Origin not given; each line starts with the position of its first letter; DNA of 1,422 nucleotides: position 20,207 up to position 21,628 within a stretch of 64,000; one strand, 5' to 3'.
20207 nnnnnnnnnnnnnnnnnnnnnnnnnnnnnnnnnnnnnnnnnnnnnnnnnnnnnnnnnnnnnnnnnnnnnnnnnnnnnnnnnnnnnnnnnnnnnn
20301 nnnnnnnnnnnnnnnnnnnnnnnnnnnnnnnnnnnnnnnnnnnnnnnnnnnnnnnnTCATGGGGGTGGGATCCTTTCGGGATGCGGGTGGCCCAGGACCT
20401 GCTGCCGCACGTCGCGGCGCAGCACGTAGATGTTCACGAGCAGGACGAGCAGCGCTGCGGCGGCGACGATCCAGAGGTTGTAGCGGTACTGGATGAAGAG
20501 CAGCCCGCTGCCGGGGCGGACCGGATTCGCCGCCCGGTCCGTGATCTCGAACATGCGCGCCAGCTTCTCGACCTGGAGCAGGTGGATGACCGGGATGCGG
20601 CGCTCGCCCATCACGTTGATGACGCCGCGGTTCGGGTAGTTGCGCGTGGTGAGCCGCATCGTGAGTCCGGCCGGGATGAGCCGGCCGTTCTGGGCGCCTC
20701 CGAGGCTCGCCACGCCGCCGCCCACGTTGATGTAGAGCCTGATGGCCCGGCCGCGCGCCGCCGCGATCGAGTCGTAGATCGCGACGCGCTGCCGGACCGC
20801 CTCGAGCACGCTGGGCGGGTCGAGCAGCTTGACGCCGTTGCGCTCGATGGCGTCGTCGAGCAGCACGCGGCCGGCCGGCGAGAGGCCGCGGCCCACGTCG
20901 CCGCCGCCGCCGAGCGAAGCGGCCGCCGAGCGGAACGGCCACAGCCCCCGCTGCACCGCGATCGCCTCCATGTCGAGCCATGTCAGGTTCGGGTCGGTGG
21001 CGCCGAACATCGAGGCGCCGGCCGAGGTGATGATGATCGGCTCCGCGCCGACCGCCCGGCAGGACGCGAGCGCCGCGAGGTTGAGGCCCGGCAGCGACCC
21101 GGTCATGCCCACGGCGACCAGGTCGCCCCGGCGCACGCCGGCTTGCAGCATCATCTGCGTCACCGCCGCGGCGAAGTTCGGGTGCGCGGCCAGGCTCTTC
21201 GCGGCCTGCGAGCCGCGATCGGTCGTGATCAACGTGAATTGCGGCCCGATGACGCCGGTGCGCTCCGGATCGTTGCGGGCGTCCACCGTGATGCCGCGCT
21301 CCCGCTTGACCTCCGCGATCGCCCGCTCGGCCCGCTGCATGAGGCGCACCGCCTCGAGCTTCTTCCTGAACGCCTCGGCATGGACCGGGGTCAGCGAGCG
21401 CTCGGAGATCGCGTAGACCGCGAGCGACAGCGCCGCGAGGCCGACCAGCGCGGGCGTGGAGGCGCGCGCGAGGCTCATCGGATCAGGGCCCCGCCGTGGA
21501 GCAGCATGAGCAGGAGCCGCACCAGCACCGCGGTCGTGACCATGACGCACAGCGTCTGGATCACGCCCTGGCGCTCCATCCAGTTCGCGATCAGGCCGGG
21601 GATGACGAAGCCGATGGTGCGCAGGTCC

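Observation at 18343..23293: Poly-gamma-glutamate-type synthetase operon without CapA, translationally coupled to three uncharacterised envelope proteins including an outer-membrane barrel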

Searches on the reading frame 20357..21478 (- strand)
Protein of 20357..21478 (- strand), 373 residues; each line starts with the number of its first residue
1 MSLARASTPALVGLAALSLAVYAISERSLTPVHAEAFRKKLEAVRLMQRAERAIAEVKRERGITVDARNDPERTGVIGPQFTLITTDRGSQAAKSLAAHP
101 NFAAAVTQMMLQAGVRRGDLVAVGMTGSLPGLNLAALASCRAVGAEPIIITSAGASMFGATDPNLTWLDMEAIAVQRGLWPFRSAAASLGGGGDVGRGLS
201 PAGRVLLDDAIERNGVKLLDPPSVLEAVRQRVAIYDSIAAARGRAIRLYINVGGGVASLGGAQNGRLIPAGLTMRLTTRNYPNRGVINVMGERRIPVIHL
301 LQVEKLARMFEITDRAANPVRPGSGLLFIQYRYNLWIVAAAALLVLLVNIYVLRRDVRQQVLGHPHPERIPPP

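Call 4: search_protein_families(library=ncbifam, proteins=[window:20357-21478:-], max_evalue=0.01)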
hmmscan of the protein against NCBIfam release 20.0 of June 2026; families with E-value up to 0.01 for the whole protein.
window:20357-21478:- (373 aa): 1 family
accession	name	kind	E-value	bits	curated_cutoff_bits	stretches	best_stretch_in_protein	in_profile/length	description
TIGR04332.1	gamma_Glu_sys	subfamily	1.9e-84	283.5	100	1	13-313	6-300/307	poly-gamma-glutamate system protein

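Call 5: search_protein_families(library=pfam, proteins=[window:20357-21478:-], max_evalue=0.1)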
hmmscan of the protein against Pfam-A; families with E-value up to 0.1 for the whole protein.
window:20357-21478:- (373 aa): 1 family
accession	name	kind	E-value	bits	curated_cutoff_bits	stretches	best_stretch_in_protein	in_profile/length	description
PF24751.1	DUF7696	-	0.035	14.6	27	0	70-98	22-46/55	Family of unknown function (DUF7696)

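Call 11: find_homologous_proteins(query=window:20357-21478:-)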
Query window:20357-21478:- (373 aa): 1710 proteins with E <= 0.001 among 8000 candidates; the best 120 are listed.
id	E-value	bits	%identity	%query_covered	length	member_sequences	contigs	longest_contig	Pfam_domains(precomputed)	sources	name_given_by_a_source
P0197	1.7e-234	796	100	100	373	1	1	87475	-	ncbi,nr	ncbi:MAG: poly-gamma-glutamate system protein [Candidatus Eisenbacteria bacterium]|nr:poly-gamma-glu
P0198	1.2e-191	655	80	100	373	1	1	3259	-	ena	-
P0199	1.8e-191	654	78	100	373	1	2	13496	-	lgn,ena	-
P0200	2.9e-190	650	80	100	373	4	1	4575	-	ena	-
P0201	4.1e-189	646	79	100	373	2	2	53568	-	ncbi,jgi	jgi:poly-gamma-glutamate system protein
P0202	1.7e-188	644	77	100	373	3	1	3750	-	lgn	-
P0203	1.3e-186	638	77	100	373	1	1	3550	-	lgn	-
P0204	6.3e-186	636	77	99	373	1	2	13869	-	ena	-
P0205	2.7e-185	634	78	99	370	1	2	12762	-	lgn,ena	-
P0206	8.9e-185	632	78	99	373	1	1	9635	-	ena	-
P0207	5.3e-184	630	76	99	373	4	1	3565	-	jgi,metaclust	metaclust:\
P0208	6.7e-184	629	77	100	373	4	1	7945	-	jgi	-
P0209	3.6e-183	627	76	99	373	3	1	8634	-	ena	-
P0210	1.5e-182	625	76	100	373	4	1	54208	-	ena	-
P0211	2.2e-182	624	77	99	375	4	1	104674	-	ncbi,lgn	-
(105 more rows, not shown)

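Call 31: search_protein_representatives(protein=window:20357-21478:-)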
Query: 373 residues. Proteins with E-value up to 0.001 (for the whole library): 1189; up to 1e-10: 931; up to 1e-30: 478. The best 150 are listed.
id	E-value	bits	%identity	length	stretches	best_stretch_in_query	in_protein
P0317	3.0e-161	553.2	69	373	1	1-371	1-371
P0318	9.1e-144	495.7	60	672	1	1-371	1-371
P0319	6.8e-91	321.8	46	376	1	10-368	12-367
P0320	2.1e-88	313.6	77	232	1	1-204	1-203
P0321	4.5e-87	309.2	48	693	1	4-359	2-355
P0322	6.0e-86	305.5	42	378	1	7-361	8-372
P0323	7.2e-83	295.4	42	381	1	18-363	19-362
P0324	1.4e-81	291.1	45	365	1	10-355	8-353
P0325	3.4e-80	286.6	45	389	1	10-359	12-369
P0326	2.9e-79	283.6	41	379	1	10-364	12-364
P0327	1.3e-78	281.3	44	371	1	9-368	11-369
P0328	4.5e-77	276.3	44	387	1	8-358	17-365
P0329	1.0e-76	275.1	42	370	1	13-359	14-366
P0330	3.4e-75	270.2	43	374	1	9-356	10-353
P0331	7.1e-75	269.1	44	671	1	9-360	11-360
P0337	8.9e-73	262.2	45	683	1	38-352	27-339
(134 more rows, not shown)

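Call 36: search_solved_structures(query=window:20357-21478:-, max_evalue=1)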
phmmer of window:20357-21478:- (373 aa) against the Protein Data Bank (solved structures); distinct sequences matched with E-value up to 1: 0.

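Call 44: find_related_loci(query=A4, collection=genome_contigs, flank=10000)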
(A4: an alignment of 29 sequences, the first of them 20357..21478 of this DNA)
Query A4 (373 aa) in genome_contigs; peptide patterns used: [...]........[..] (x = any residue, [..] = any of these).
600 stretches matched a pattern (row limit reached: there are more); 585 encode a relative of the query (tblastn E <= 1e-3); the best 80 are kept; 80 distinct loci.
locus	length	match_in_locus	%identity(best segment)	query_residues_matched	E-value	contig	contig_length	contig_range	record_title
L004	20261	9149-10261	74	1-370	3e-179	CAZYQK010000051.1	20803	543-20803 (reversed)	MAG TPA_asm: uncultured bacterium isolate SRP119689_co1_84 genome assembly, contig: NODE_3410_length_20803_cov_7.642905,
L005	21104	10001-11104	74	1-368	3e-170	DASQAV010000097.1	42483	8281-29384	MAG TPA_asm: Candidatus Dormiibacterota bacterium isolate SMAG_U11654 k141_38249, whole genome shotgun sequence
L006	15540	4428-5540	69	1-371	3e-168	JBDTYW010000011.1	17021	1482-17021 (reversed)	MAG: Candidatus Eisenbacteria bacterium isolate cluster4_bin.150 NODE_6786_length_17021_cov_6.090475, whole genome shotg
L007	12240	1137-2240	72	1-368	3e-168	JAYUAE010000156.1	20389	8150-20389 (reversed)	MAG: Candidatus Eisenbacteria bacterium isolate GFS_6454 GFS_6454_155, whole genome shotgun sequence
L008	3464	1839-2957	71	1-373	1e-174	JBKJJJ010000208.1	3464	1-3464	MAG: Candidatus Eisenbacteria bacterium isolate ant_bin.20 S1Ck117_2776476_flag_0_multi_12.0000_len_3464, whole genome s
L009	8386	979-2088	70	1-370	1e-160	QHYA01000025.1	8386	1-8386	MAG: Acidobacteria bacterium isolate gp22 AA1 14_0929_05_40cm_scaffold_16932_curated, whole genome shotgun sequence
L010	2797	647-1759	74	1-371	1e-166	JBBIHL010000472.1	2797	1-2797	MAG: Candidatus Eisenbacteria bacterium isolate PFF170222_bin_113 NODE_14776_length_2797_cov_5.567104, whole genome shot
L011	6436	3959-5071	72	1-371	4e-158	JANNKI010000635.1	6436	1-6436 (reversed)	MAG: bacterium isolate SOY_4_C_metabat_154 SOY_4_C_k141_3127212, whole genome shotgun sequence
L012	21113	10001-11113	70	1-371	3e-156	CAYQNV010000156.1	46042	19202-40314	MAG TPA_asm: uncultured bacterium isolate binchicken_co165_179 genome assembly, contig: k141_710117, whole genome shotgu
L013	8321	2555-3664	69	1-369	5e-155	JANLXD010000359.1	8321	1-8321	MAG: Candidatus Eisenbacteria bacterium isolate OTE_20_metabat_128 OTE_20_k141_1481637, whole genome shotgun sequence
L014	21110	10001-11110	71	1-370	4e-154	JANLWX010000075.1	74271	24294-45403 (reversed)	MAG: Candidatus Eisenbacteria bacterium isolate OTE_20_metabat_201 OTE_20_k141_908104, whole genome shotgun sequence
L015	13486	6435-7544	72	1-369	4e-151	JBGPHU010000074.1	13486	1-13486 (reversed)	MAG: Candidatus Eisenbacteria bacterium isolate OBJ_0618_7090110_350 k141_4703313_length_13486_cov_28.2247, whole genome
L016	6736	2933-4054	70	1-373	2e-149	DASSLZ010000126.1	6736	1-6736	MAG TPA_asm: Candidatus Eisenbacteria bacterium isolate SMAG_U1185 k141_799989, whole genome shotgun sequence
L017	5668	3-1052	71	21-369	1e-148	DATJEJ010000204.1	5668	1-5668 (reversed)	MAG TPA_asm: Candidatus Omnitrophota bacterium isolate SMAG_U15430 k141_495145, whole genome shotgun sequence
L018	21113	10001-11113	70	1-371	4e-145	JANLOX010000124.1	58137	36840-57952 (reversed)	MAG: Candidatus Eisenbacteria bacterium isolate OTE_38_metabat_510 OTE_38_k141_4301628, whole genome shotgun sequence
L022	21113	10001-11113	45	1-372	8e-97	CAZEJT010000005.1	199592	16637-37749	MAG TPA_asm: uncultured Chlorobiaceae bacterium isolate SRP273308_co1_412 genome assembly, contig: NODE_65_length_199592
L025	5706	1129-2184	44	10-362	1e-94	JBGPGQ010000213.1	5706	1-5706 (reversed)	MAG: Bacteroidota bacterium isolate OBJ_0618_7090110_39 k141_8195625_length_5706_cov_10.0000, whole genome shotgun seque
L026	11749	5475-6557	45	1-362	1e-94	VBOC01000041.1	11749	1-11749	MAG: Ignavibacteria bacterium isolate IN_1 14_0903_13_30cm_scaffold_735923, whole genome shotgun sequence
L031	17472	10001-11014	46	24-363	5e-93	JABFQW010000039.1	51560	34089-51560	MAG: Bacteroidales bacterium isolate P-RSF-IL-04 seq_251, whole genome shotgun sequence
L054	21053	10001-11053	45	11-362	3e-88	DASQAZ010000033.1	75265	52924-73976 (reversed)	MAG TPA_asm: Bacteroidota bacterium isolate SMAG_U11658 k141_503709, whole genome shotgun sequence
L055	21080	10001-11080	44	2-362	2e-88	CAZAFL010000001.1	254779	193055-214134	MAG TPA_asm: uncultured Chlorobiaceae bacterium isolate binchicken_co185_181 genome assembly, contig: NODE_45_length_254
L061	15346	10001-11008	43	26-363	6e-87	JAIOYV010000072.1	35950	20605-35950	MAG: Bacteroidales bacterium isolate Tobar12.5m-G22 Tobar12-5m-C823, whole genome shotgun sequence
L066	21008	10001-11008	43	26-363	2e-86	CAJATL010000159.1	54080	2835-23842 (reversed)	MAG: uncultured Bacteroidetes bacterium isolate Loc090907-6m_bin-095 genome assembly, contig: bin-095:159/424, whole gen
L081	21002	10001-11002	44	26-359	3e-85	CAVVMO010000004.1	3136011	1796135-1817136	MAG: uncultured Bacteroidales bacterium isolate MFD04716.bin.1.418 genome assembly, contig: contig_4261, whole genome sh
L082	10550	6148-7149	43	26-359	3e-85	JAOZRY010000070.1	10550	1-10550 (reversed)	MAG: Bacteroidales bacterium isolate GMC6.maxbin2.173_sub GMC6_7286_length_10550_cov_12.555312, whole genome shotgun seq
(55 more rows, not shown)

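Call 48: search_protein_families(library=pfam, proteins=[L054:12049-14493:+, L054:14557-15210:+, L055:12076-12720:+, L055:12717-15239:+, L022:12025-14481:+, L022:14549-15181:+, L025:3258-3914:-], max_evalue=0.001)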
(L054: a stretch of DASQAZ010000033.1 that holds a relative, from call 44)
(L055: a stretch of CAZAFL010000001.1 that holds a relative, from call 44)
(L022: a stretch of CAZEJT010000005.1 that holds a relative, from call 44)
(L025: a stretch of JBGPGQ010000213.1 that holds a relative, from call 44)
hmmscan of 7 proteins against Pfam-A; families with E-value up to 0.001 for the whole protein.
L054:12049-14493:+ (814 aa): 5 families
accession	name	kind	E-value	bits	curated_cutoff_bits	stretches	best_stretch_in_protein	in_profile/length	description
PF14905.12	OMP_b-brl_3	-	9.7e-80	269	27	1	391-794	1-408/408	Outer membrane protein beta-barrel family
PF00593.30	TonB_dep_Rec_b-barrel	-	5.9e-15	56.5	27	1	333-690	12-360/436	TonB dependent receptor-like, beta-barrel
PF13715.12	CarbopepD_reg_2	-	3.7e-08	33.7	32.2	1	34-111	1-73/88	CarboxypepD_reg-like domain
PF07715.20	Plug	-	1.1e-07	32.7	23.9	1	145-232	10-106/107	TonB-dependent Receptor Plug Domain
PF13620.12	CarboxypepD_reg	-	6.6e-07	30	32.3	1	33-107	1-74/82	Carboxypeptidase regulatory-like domain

L054:14557-15210:+ (217 aa): 1 family
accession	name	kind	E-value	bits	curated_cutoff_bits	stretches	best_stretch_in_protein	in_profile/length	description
PF05908.16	Gamma_PGA_hydro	-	3.6e-44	151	22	1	7-193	1-190/191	Poly-gamma-glutamate hydrolase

L055:12076-12720:+ (214 aa): 1 family
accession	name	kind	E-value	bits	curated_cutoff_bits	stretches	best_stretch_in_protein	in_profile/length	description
PF05908.16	Gamma_PGA_hydro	-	4.3e-42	144.2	22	1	19-193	13-190/191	Poly-gamma-glutamate hydrolase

L055:12717-15239:+ (840 aa): 6 families
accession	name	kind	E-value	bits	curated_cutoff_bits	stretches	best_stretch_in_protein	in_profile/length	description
PF14905.12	OMP_b-brl_3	-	1e-85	288.7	27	1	413-816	1-408/408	Outer membrane protein beta-barrel family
PF13715.12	CarbopepD_reg_2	-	2.5e-12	47.1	32.2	1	56-151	1-88/88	CarboxypepD_reg-like domain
PF13620.12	CarboxypepD_reg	-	6.7e-12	46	32.3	1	55-133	1-78/82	Carboxypeptidase regulatory-like domain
PF00593.30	TonB_dep_Rec_b-barrel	-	1.2e-11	45.6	27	1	355-766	27-421/436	TonB dependent receptor-like, beta-barrel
PF07715.20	Plug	-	7.5e-09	36.5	23.9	1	166-254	9-106/107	TonB-dependent Receptor Plug Domain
PF17802.7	SpaA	-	5e-07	30.2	23.1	1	56-129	3-80/91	Prealbumin-like fold domain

L022:12025-14481:+ (818 aa): 5 families
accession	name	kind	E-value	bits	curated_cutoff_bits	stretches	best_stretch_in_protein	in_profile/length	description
PF14905.12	OMP_b-brl_3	-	5.9e-84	282.9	27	1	395-798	1-408/408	Outer membrane protein beta-barrel family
PF00593.30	TonB_dep_Rec_b-barrel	-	2.9e-19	70.7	27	1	358-714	38-346/436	TonB dependent receptor-like, beta-barrel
PF13620.12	CarboxypepD_reg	-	1.7e-13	51.2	32.3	1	37-108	1-70/82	Carboxypeptidase regulatory-like domain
PF13715.12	CarbopepD_reg_2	-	1.2e-12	48.1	32.2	1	38-133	1-88/88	CarboxypepD_reg-like domain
PF07715.20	Plug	-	3.6e-09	37.5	23.9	1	157-236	20-106/107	TonB-dependent Receptor Plug Domain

L022:14549-15181:+ (210 aa): 1 family
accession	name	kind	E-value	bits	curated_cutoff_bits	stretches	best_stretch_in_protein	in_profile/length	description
PF05908.16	Gamma_PGA_hydro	-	3.8e-44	150.9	22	1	6-180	1-176/191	Poly-gamma-glutamate hydrolase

L025:3258-3914:- (218 aa): 1 family
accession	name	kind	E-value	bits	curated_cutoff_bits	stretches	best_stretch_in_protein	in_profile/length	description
PF05908.16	Gamma_PGA_hydro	-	1.3e-38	132.9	22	1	11-194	1-186/191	Poly-gamma-glutamate hydrolase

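Call 51: search_protein_families(library=pfam, proteins=[L082:337-4095:+, L061:13992-15005:+, L066:14344-15456:+, L031:16393-17472:+, L012:13187-13930:+], max_evalue=0.001)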
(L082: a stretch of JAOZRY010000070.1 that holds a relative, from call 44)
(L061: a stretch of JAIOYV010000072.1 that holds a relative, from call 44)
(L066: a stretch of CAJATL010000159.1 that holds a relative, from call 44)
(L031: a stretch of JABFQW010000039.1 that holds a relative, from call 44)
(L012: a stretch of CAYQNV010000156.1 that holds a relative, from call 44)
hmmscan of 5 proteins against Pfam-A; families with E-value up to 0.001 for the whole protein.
L082:337-4095:+ (1252 aa): 4 families
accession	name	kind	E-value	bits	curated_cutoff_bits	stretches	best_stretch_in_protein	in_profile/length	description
PF01364.23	Peptidase_C25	-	5.8e-56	190.8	23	1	246-584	1-373/374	Peptidase family C25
PF08126.16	Propeptide_C25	-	9.4e-21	74.3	22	1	30-200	3-175/205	Propeptide_C25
PF13860.13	FlgD_ig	-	1.1e-11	45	27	1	1178-1240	13-76/79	FlgD Ig-like domain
PF18962.6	Por_Secre_tail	-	2.9e-08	34.3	27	1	1170-1248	3-73/75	Secretion system C-terminal sorting domain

L061:13992-15005:+ (337 aa): 1 family
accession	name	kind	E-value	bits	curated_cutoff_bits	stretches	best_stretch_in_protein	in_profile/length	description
PF08309.17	LVIVD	-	3.2e-15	55.6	20.2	1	47-81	1-35/42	LVIVD repeat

L066:14344-15456:+ (370 aa): 1 family
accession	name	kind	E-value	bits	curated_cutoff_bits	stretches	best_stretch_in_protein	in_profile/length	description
PF07786.18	HGSNAT_cat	-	2.2e-10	40.9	22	1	10-214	1-187/222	Heparan-alpha-glucosaminide N-acetyltransferase, catalytic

L031:16393-17472:+ (360 aa): 0 families

L012:13187-13930:+ (247 aa): 0 families
